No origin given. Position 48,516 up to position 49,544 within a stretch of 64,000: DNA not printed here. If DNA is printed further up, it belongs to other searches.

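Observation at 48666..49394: CDP-alcohol phosphotransferase homolog with altered catalytic Asp signature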

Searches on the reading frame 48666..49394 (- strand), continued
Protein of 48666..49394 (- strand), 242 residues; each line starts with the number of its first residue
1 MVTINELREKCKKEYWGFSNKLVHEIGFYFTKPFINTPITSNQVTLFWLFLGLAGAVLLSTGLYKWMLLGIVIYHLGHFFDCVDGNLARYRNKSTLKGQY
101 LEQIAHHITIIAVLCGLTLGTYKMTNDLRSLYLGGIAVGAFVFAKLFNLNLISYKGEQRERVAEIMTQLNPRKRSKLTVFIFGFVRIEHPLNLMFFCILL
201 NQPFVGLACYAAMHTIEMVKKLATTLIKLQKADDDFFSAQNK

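Call 28: fold_search(model_id=the predicted structure, library=pdb)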
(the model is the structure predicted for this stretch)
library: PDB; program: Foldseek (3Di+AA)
matches with E <= 10: 173; with E <= 0.001: 14
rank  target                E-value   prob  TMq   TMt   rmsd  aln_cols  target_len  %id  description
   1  4q7c_A                1.6e-06  1.00  0.68  0.51   3.5       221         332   20  Structure of AF2299, a CDP-alcohol phosphotransferase (released 2014-05-28)
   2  4o6n_A                2.0e-06  1.00  0.68  0.51   3.5       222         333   19  Structure of AF2299, a CDP-alcohol phosphotransferase (CDP-bound) (released 2014-05-14)
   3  4o6m_A                4.8e-06  1.00  0.67  0.50   4.1       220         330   20  Structure of AF2299, a CDP-alcohol phosphotransferase (CMP-bound) (released 2014-05-14)
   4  4o6m_B                6.3e-06  1.00  0.66  0.48   4.9       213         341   21  Structure of AF2299, a CDP-alcohol phosphotransferase (CMP-bound) (released 2014-05-14)
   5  4mnd                  1.7e-04  1.00  0.58  0.36   8.8       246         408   19  Crystal structure of Archaeoglobus fulgidus IPCT-DIPPS bifunctional membrane protein (released 2014-07-02)
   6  6h59_A                1.9e-04  1.00  0.56  0.67   9.5       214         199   19  Crystal structure of Mycobacterium tuberculosis phosphatidylinositol phosphate synthase (PgsA1) with CDP-DAG bound (released 2019-05-15)
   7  6h53_B                2.0e-04  1.00  0.56  0.70   9.3       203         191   20  Crystal structure of Mycobacterium tuberculosis phosphatidylinositol phosphate synthase (PgsA1) in apo form (released 2019-05-15)
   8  6h59_B                2.1e-04  1.00  0.56  0.68   9.5       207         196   19  Crystal structure of Mycobacterium tuberculosis phosphatidylinositol phosphate synthase (PgsA1) with CDP-DAG bound (released 2019-05-15)
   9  6h5a_A                3.2e-04  1.00  0.58  0.67   9.6       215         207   20  Crystal structure of Mycobacterium tuberculosis phosphatidylinositol phosphate synthase (PgsA1) in complex with mangan (released 2019-05-15)
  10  6h5a_B                3.7e-04  1.00  0.56  0.64   9.5       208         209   19  Crystal structure of Mycobacterium tuberculosis phosphatidylinositol phosphate synthase (PgsA1) in complex with mangan (released 2019-05-15)
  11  6h53_A                4.4e-04  1.00  0.55  0.69   8.9       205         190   20  Crystal structure of Mycobacterium tuberculosis phosphatidylinositol phosphate synthase (PgsA1) in apo form (released 2019-05-15)
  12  6wmv_A                5.3e-04  1.00  0.53  0.39  10.4       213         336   19  Structure of a phosphatidylinositol-phosphate synthase (PIPS) from Mycobacterium kansasii with evidence of substrate b (released 2020-05-27)
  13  6wmv_C                5.8e-04  1.00  0.58  0.42  10.2       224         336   18  Structure of a phosphatidylinositol-phosphate synthase (PIPS) from Mycobacterium kansasii with evidence of substrate b (released 2020-05-27)
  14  5d91                  7.1e-04  1.00  0.57  0.43  10.3       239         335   15  Structure of a phosphatidylinositolphosphate (PIP) synthase from Renibacterium Salmoninarum (released 2015-11-11)
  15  5d92_A                1.0e-03  1.00  0.58  0.42  10.1       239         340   15  Structure of a phosphatidylinositolphosphate (PIP) synthase from Renibacterium Salmoninarum (released 2015-11-04)
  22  8ero_A                3.1e-01  0.93  0.39  0.28  18.2       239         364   14  Structure of Xenopus cholinephosphotransferase1 in complex with CDP (released 2023-04-26)
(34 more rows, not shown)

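Call 32: list_cluster_members(proteins=[P0030, P0033, P0040, P0050, P0053, P0060, P0066, P0071, P0085, P0108])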
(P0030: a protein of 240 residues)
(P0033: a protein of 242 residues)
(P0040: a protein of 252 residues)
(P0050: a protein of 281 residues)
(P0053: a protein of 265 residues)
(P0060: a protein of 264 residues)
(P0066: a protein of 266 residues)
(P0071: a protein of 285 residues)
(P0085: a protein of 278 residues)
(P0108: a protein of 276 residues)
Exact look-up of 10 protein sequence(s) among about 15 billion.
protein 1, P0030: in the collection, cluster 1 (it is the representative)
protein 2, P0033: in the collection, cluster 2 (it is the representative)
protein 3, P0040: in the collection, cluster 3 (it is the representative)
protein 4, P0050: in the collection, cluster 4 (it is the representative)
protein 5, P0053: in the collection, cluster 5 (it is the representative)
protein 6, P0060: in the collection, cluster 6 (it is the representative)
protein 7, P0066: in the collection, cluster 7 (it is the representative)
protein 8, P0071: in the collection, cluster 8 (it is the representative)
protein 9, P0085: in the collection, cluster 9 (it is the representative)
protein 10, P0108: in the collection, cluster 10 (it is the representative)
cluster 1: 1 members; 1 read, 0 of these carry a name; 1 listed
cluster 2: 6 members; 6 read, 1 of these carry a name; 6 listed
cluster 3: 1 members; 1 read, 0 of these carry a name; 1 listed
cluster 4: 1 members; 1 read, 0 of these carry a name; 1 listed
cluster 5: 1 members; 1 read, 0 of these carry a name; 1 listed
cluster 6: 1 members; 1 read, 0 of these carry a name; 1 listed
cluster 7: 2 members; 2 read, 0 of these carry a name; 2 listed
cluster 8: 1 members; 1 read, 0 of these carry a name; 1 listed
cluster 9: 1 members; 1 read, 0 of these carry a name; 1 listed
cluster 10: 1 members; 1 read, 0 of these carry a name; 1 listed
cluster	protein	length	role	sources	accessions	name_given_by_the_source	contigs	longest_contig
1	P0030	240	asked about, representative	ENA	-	-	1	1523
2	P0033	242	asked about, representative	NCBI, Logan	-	-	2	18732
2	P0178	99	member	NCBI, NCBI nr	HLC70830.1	MAG TPA: hypothetical protein VJI32_02420, partial [Candidatus Nanoarchaeia archaeon] | hypothetical protein [Candidatus Nanoarchaeia archaeon]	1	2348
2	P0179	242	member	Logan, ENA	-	-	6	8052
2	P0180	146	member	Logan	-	-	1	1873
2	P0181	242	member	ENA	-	-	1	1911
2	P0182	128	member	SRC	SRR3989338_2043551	-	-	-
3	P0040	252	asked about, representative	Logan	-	-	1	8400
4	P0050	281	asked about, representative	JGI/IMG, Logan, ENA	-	-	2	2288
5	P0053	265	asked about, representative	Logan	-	-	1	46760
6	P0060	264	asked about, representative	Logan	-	-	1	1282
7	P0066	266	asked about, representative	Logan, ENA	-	-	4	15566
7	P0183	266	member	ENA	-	-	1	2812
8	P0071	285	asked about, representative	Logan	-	-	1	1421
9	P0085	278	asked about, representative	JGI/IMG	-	-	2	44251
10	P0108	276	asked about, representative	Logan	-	-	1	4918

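Call 33: find_encoding_contigs(protein=P0085, flank=10000, max_places=2)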
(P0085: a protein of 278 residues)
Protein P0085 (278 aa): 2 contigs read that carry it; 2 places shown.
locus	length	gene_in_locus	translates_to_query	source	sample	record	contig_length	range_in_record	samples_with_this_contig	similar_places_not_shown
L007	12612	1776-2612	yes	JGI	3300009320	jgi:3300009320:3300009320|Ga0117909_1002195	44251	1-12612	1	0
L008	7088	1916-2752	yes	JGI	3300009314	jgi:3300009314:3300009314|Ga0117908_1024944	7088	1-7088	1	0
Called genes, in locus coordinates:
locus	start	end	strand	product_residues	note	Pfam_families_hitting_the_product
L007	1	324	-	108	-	?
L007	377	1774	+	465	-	PF01139:RtcB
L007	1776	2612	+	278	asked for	PF01066:CDP-OH_P_transf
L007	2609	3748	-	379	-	PF13439:Glyco_transf_4 (weak), PF20706:GT4-conflict (weak), PF00534:Glycos_transf_1, PF13692:Glyco_trans_1_4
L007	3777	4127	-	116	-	PF10066:DUF2304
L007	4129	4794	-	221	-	PF00535:Glycos_transf_2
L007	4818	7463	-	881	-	PF02516:STT3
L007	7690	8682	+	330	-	PF26233:NicX, PF02073:Peptidase_M29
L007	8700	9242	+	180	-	PF00583:Acetyltransf_1, PF13508:Acetyltransf_7, PF13673:Acetyltransf_10 (weak), PF08445:FR47 (weak)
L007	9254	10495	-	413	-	PF01702:TGT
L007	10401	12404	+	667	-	PF01336:tRNA_anti-codon, PF00152:tRNA-synt_2, PF02938:GAD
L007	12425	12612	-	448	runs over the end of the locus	PF14691:Fer4_20, PF02826:2-Hacid_dh_C (faint), PF01488:Shikimate_DH (faint), PF07992:Pyr_redox_2, PF13450:NAD_binding_8, PF13738:Pyr_redox_3, PF01262:AlaDh_PNT_C (weak), PF00070:Pyr_redox, +9 more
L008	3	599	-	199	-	?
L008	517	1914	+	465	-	PF01139:RtcB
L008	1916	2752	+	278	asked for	PF01066:CDP-OH_P_transf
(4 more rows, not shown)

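Call 34: find_encoding_contigs(protein=P0053, flank=10000, max_places=2)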
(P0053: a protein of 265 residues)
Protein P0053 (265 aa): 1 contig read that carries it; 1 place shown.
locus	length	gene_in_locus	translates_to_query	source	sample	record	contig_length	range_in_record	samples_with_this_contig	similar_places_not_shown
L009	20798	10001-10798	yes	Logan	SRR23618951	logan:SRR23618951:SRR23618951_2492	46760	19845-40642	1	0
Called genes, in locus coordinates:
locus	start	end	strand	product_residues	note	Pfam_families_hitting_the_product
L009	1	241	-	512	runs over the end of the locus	PF02310:B12-binding, PF19864:Radical_SAM_N2 (faint), PF04055:Radical_SAM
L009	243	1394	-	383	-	PF13439:Glyco_transf_4, PF13579:Glyco_trans_4_4, PF20706:GT4-conflict, PF00534:Glycos_transf_1, PF13692:Glyco_trans_1_4, PF13524:Glyco_trans_1_2 (weak)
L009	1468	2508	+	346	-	PF04055:Radical_SAM, PF13186:SPASM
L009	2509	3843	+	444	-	PF00884:Sulfatase, PF01663:Phosphodiest, PF16347:SGSH_C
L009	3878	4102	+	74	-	-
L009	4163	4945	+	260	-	PF01507:PAPS_reduct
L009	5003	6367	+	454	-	PF00483:NTP_transferase, PF12804:NTP_transf_3, PF20202:DUF6564 (weak), PF00702:Hydrolase, PF12710:HAD (weak), PF13419:HAD_2, PF13242:Hydrolase_like (faint)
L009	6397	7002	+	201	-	-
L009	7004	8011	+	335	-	PF00670:AdoHcyase_NAD (faint), PF02826:2-Hacid_dh_C, PF03446:NAD_binding_2, PF07991:KARI_N, PF01450:KARI_C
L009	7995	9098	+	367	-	PF00044:Gp_dh_N, PF02800:Gp_dh_C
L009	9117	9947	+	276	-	PF05637:Glyco_transf_34 (faint)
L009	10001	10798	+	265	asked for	PF01066:CDP-OH_P_transf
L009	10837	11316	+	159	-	PF13489:Methyltransf_23, PF08241:Methyltransf_11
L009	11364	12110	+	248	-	PF13489:Methyltransf_23, PF00398:RrnaAD (weak), PF13847:Methyltransf_31, PF08241:Methyltransf_11, PF08242:Methyltransf_12, PF13649:Methyltransf_25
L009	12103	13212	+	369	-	PF13439:Glyco_transf_4 (weak), PF00534:Glycos_transf_1, PF13692:Glyco_trans_1_4, PF13524:Glyco_trans_1_2 (weak)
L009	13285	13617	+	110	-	PF04138:GtrA_DPMS_TM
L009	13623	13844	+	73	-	-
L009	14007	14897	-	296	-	-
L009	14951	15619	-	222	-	PF00702:Hydrolase, PF12710:HAD, PF13419:HAD_2, PF13242:Hydrolase_like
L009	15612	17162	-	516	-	PF00293:NUDIX, PF00155:Aminotran_1_2, PF01041:DegT_DnrJ_EryC1, PF00266:Aminotran_5, PF01053:Cys_Met_Meta_PP, PF01212:Beta_elim_lyase (faint)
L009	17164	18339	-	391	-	PF01370:Epimerase, PF02719:Polysacc_synt_2 (faint), PF04321:RmlD_sub_bind (weak), PF16363:GDP_Man_Dehyd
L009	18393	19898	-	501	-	PF01943:Polysacc_synt, PF13440:Polysacc_synt_3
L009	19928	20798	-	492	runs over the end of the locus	-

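Call 44: find_related_loci(query=A3, collection=genome_contigs, flank=10000)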
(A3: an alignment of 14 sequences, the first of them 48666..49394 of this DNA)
Query A3 (242 aa) in genome_contigs; peptide patterns used: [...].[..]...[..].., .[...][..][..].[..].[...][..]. (x = any residue, [..] = any of these).
233 stretches matched a pattern; 112 encode a relative of the query (tblastn E <= 1e-3); the best 80 are kept; 80 distinct loci.
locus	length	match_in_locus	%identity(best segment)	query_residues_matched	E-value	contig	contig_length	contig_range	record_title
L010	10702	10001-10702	90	1-234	2e-148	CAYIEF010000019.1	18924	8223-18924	MAG TPA_asm: uncultured Methanosarcinales archaeon isolate ERP119705_co19_172 genome assembly, contig: NODE_2426_length_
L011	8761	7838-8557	85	1-240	2e-144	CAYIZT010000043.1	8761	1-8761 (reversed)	MAG TPA_asm: uncultured Methanosarcinales archaeon isolate ERP119705_co9_54 genome assembly, contig: NODE_11518_length_8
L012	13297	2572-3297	82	1-242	3e-139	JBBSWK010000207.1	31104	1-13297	MAG: Nanoarchaeota archaeon isolate H51-bin025_1 H51_bin025_1_000000000211, whole genome shotgun sequence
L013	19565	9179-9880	84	1-234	2e-137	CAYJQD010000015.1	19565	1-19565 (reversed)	MAG TPA_asm: uncultured Methanosarcinales archaeon isolate ERP125453_co1_474 genome assembly, contig: NODE_2740_length_1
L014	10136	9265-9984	78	1-240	3e-133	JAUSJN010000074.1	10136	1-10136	MAG: Nanoarchaeota archaeon isolate E14_metabat.bin.302 E14_k141_1379709, whole genome shotgun sequence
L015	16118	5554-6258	77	1-235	4e-119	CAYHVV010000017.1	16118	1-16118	MAG TPA_asm: uncultured Methanosarcinales archaeon isolate ERP119705_co15_611 genome assembly, contig: NODE_3809_length_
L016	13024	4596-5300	77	1-235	3e-118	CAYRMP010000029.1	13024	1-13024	MAG TPA_asm: uncultured Methanosarcinales archaeon isolate binchicken_co38_613 genome assembly, contig: NODE_10136_lengt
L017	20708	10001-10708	48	1-229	1e-66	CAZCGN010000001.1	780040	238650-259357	MAG TPA_asm: uncultured Methanosarcinales archaeon isolate SRP167671_co2_185 genome assembly, contig: NODE_2_length_7800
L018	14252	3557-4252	35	1-235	1e-43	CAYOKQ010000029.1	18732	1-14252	MAG TPA_asm: uncultured Methanosarcinales archaeon isolate binchicken_co125_1105 genome assembly, contig: NODE_5963_leng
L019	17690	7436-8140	33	3-233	1e-38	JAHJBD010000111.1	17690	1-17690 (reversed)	MAG: Nanoarchaeota archaeon isolate Modern_marine.mb.241 Modern_marine.mb.241_k141_1488543, whole genome shotgun sequenc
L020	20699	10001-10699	31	3-233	3e-31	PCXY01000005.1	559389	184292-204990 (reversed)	MAG: Candidatus Woesearchaeota archaeon CG10_big_fil_rev_8_21_14_0_10_45_16 CG10_8_21_14_0.10_scaffold_1_c, whole genome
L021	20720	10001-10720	30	1-236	7e-30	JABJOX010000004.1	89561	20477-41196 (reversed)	MAG: Candidatus Woesearchaeota archaeon isolate SI075_bin52 k141_2632154, whole genome shotgun sequence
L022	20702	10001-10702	29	2-233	1e-23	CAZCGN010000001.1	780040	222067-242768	MAG TPA_asm: uncultured Methanosarcinales archaeon isolate SRP167671_co2_185 genome assembly, contig: NODE_2_length_7800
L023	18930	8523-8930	35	3-126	1e-19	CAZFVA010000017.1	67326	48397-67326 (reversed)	MAG TPA_asm: uncultured Anaeromyxobacteraceae bacterium isolate SRP272421_co1_546 genome assembly, contig: NODE_581_leng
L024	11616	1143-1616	25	2-146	2e-17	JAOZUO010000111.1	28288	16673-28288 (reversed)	MAG: Deltaproteobacteria bacterium isolate GMC8.metabat2.102 GMC8_868_length_28288_cov_19.292955, whole genome shotgun s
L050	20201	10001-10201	41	39-108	7e-11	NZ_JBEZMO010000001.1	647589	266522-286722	Streptomyces sp. NPDC048191 NPDC048191_59_H10.ctg-0001, whole genome shotgun sequence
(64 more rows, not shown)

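Call 49: search_protein_families(library=pfam, proteins=[L050:9782-11713:+, L050:8199-9539:+, L050:6620-8242:+, L050:5062-6606:+, L050:11676-12788:+, L050:13194-15251:+, L050:15320-17761:+, L050:3798-5246:+, L050:7028-8311:-, L050:8166-9617:-], max_evalue=0.0001)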
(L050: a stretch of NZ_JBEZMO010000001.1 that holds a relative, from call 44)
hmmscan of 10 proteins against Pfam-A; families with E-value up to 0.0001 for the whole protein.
L050:9782-11713:+ (643 aa): 2 families
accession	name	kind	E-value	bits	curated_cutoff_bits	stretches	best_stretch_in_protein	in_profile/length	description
PF01066.26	CDP-OH_P_transf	-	6.9e-08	33.5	22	1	76-215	4-140/152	CDP-alcohol phosphatidyltransferase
PF00266.25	Aminotran_5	-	2.9e-06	26.9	21.5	1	355-577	86-316/371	Aminotransferase class-V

L050:8199-9539:+ (446 aa): 5 families
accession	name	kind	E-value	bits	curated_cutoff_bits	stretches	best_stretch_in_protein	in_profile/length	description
PF18603.7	LAL_C2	-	2.5e-08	34.5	29.4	1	369-434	5-70/78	L-amino acid ligase C-terminal domain 2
PF02222.28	ATP-grasp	-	1.5e-07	31.6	27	1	151-324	2-168/179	ATP-grasp domain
PF02786.22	CPSase_L_D2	-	3.7e-06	27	19.8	1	146-244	3-103/211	Carbamoyl-phosphate synthase L chain, ATP binding domain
PF13549.11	ATP-grasp_5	-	6.8e-05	22.8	27.6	0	147-185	14-52/221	ATP-grasp domain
PF13535.11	ATP-grasp_4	-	6.9e-05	22.9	27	0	180-322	3-155/160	ATP-grasp domain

L050:6620-8242:+ (540 aa): 1 family
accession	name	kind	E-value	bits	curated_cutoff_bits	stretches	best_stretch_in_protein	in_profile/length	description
PF01636.29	APH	-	4.8e-06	26.9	23.2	1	204-430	22-214/239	Phosphotransferase enzyme family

L050:5062-6606:+ (514 aa): 3 families
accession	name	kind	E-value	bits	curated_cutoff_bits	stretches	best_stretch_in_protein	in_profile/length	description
PF13434.12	Lys_Orn_oxgnase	-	7e-97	325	21.3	1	90-433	2-338/339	L-lysine 6-monooxygenase/L-ornithine 5-monooxygenase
PF13454.12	NAD_binding_9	-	6.2e-07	30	21.8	0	96-211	3-118/155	FAD-NAD(P)-binding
PF07992.20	Pyr_redox_2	-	1.7e-06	28.1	26.1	0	226-304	85-162/291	Pyridine nucleotide-disulphide oxidoreductase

L050:11676-12788:+ (370 aa): 1 family
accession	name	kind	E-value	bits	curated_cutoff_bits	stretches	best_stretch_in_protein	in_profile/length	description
PF13412.12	HTH_24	-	2.7e-06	27.3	21.9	0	140-166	10-36/48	Winged helix-turn-helix DNA-binding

L050:13194-15251:+ (685 aa): 2 families
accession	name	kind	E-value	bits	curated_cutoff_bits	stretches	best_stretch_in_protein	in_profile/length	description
PF00501.34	AMP-binding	-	2.5e-67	227.8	29.9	1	186-531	1-384/384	AMP-binding enzyme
PF13193.12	AMP-binding_C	-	6.2e-10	40.3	24.5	1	591-663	4-76/76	AMP-binding enzyme C-terminal domain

L050:15320-17761:+ (813 aa): 7 families
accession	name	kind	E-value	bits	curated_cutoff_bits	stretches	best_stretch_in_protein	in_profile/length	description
PF00109.32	ketoacyl-synt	-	2e-67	227.9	20.8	1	5-244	2-252/252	Beta-ketoacyl synthase, N-terminal domain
PF02801.28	Ketoacyl-synt_C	-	4.2e-40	136.9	20.8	1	253-370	2-119/119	Beta-ketoacyl synthase, C-terminal domain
PF00550.31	PP-binding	-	1.4e-15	57.7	20.8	1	731-794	2-67/67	Phosphopantetheine attachment site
PF16197.11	KAsynt_C_assoc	-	1.5e-13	51.6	33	1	372-458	1-87/111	Ketoacyl-synthetase C-terminal extension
PF22621.2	CurL-like_PKS_C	-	6e-10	39.4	27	1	434-490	3-61/64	CurL-like, PKS C-terminal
PF22336.2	RhiE-like_linker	-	1.4e-08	35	27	1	437-493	3-60/67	RhiE-like, KS-MAT linker domain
PF00108.29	Thiolase_N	-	7.5e-07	29.2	26.4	1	150-194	66-112/260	Thiolase, N-terminal domain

L050:3798-5246:+ (482 aa): 0 families

L050:7028-8311:- (427 aa): 0 families

L050:8166-9617:- (483 aa): 0 families
